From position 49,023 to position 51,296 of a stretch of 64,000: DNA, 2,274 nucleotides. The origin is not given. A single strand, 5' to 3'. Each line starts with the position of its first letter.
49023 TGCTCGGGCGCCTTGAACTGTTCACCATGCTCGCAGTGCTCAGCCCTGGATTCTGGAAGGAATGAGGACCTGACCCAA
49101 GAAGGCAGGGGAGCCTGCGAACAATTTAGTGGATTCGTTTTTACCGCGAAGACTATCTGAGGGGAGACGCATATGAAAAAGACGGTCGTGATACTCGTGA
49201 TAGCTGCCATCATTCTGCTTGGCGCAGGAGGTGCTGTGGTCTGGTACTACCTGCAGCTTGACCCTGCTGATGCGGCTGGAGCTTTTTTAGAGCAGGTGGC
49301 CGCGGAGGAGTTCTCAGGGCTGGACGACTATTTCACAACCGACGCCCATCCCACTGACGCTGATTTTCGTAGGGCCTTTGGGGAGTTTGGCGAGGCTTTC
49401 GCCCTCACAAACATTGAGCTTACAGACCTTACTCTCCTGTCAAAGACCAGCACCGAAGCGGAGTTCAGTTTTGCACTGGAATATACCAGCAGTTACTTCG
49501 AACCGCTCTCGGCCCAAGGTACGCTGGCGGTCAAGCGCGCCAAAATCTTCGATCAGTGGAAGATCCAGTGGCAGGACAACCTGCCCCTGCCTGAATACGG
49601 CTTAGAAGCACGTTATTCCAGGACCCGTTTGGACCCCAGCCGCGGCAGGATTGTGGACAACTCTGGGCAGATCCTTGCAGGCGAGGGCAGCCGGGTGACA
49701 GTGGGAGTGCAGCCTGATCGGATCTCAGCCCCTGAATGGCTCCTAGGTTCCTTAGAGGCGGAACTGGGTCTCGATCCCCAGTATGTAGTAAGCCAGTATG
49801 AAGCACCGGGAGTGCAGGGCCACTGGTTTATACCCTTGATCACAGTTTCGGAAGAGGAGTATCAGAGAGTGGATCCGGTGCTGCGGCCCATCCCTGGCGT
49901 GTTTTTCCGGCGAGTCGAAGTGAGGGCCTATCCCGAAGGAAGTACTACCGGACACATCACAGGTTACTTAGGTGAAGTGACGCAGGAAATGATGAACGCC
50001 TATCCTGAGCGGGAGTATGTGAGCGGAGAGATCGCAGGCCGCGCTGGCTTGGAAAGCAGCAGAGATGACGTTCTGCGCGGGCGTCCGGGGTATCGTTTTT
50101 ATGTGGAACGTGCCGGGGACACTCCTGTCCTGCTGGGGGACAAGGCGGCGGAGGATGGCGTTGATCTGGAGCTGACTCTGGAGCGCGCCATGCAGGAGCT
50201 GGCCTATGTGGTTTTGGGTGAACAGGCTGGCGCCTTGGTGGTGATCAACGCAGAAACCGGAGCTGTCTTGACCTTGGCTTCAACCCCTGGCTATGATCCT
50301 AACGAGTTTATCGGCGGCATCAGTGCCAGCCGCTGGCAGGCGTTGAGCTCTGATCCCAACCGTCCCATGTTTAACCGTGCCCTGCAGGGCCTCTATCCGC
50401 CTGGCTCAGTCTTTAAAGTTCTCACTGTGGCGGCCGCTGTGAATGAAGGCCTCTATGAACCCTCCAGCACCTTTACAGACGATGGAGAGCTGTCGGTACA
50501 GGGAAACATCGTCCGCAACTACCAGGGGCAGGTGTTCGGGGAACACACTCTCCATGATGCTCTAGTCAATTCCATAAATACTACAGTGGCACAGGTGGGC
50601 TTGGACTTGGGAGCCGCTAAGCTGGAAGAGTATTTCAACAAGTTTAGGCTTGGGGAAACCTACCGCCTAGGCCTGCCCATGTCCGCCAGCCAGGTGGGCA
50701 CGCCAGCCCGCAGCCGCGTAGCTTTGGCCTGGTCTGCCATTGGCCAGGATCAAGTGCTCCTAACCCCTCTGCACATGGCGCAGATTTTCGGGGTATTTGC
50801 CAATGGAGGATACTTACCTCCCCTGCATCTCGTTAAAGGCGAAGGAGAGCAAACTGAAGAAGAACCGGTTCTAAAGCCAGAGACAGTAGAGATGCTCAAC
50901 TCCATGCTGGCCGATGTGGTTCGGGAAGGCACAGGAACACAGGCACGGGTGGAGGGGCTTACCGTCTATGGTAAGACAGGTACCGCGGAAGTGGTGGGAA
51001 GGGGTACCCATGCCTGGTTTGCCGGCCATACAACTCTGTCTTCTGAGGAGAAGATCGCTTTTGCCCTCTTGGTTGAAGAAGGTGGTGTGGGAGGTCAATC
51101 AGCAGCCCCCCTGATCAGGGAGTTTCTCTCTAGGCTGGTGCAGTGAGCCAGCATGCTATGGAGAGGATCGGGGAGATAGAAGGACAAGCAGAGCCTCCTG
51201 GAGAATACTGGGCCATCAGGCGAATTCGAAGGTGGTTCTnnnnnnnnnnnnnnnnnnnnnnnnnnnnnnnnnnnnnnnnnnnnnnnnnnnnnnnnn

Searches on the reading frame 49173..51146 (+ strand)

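Call 4: search_protein_families(library=pfam, proteins=[window:49173-51146:+])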
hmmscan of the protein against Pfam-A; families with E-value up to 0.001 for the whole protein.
window:49173-51146:+ (657 aa): 2 families
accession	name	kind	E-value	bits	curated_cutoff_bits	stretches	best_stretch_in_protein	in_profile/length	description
PF00905.27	Transpeptidase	-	4.2e-60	203.9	22.1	1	353-652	1-298/299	Penicillin binding protein transpeptidase domain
PF03717.20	PBP_dimer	-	3e-26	93.4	24.4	1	154-311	3-168/180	Penicillin-binding Protein dimerisation domain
